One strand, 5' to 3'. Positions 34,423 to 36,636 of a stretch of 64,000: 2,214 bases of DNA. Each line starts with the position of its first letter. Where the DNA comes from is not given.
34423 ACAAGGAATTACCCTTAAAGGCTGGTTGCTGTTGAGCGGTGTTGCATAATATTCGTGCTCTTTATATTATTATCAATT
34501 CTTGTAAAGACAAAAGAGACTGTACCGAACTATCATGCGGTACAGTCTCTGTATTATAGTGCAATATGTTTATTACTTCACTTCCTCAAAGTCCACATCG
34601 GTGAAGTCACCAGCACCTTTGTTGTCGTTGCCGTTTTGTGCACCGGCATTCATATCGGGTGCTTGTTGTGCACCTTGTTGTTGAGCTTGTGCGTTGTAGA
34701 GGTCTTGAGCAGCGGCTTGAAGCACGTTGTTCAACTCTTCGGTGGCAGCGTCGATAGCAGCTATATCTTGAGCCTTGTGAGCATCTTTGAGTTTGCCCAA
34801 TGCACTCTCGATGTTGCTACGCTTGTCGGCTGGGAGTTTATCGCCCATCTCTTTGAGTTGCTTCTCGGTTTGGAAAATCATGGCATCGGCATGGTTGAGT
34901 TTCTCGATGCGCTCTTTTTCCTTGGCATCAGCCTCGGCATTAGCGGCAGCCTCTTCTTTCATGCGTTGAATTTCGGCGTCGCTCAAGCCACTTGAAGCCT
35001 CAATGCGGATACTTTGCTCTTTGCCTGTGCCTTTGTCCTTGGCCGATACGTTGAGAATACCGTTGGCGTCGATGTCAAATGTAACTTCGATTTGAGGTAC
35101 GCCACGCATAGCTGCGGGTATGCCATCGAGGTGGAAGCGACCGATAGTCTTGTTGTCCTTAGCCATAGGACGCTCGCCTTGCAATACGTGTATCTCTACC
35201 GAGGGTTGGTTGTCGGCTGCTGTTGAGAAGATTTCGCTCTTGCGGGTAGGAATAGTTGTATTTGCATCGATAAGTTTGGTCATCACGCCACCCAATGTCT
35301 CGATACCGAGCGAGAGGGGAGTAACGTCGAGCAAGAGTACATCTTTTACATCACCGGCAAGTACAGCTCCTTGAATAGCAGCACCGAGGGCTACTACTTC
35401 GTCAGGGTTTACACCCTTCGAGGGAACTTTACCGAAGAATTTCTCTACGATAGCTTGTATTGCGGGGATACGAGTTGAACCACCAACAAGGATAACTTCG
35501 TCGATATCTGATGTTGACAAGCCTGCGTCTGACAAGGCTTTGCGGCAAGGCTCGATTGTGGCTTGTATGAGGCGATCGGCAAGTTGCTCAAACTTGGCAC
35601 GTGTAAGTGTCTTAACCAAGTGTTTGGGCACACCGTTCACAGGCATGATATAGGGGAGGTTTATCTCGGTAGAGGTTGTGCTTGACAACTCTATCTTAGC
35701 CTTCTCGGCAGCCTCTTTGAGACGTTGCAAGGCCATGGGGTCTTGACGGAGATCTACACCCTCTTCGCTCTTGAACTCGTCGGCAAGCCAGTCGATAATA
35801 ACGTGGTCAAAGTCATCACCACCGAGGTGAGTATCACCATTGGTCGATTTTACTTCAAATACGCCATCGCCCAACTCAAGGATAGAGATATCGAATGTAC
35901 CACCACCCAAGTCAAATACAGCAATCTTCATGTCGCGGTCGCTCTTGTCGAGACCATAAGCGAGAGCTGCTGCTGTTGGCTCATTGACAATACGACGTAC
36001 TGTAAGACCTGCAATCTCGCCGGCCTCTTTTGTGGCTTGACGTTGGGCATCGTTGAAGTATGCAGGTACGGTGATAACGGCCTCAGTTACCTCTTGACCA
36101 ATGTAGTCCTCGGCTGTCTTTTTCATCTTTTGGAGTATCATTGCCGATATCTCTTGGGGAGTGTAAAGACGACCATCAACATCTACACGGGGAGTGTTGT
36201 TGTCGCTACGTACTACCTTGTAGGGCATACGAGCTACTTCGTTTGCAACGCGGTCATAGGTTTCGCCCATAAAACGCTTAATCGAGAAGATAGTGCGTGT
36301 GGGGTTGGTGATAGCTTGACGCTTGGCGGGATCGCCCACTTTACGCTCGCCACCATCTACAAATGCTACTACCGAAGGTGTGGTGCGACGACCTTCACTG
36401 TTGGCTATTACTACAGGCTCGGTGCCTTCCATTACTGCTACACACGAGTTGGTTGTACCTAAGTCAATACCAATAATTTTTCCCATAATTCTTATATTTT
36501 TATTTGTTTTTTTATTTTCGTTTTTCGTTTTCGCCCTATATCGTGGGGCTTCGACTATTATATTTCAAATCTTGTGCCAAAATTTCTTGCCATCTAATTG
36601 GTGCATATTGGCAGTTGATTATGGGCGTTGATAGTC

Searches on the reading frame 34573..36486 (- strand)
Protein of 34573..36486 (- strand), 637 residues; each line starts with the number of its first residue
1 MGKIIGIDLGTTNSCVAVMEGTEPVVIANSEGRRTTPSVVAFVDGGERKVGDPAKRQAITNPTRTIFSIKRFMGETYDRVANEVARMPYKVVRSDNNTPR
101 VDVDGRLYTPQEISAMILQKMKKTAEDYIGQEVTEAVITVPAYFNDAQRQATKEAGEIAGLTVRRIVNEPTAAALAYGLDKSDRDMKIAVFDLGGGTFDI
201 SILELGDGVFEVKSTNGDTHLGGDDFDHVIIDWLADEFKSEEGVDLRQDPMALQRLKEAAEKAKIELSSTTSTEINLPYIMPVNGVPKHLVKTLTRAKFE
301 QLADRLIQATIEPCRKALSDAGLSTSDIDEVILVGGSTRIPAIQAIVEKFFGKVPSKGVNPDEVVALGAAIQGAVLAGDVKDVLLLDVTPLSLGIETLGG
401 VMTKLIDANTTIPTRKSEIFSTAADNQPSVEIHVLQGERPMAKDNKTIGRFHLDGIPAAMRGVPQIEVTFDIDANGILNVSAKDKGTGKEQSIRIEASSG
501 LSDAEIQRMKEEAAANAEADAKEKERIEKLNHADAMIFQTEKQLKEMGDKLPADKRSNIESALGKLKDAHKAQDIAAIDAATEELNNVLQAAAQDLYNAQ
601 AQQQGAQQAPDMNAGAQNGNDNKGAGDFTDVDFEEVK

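Call 56: search_protein_families(library=pfam, proteins=[window:34573-36486:-], max_evalue=0.00001)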
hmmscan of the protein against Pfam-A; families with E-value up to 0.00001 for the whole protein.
window:34573-36486:- (637 aa): 2 families
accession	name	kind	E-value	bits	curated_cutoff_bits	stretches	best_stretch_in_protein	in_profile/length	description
PF00012.26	HSP70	-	1.1e-265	882.9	20.6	1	4-597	1-598/599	Hsp70 protein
PF06723.19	MreB_Mbl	-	1.4e-17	64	27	1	113-371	74-317/327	MreB/Mbl protein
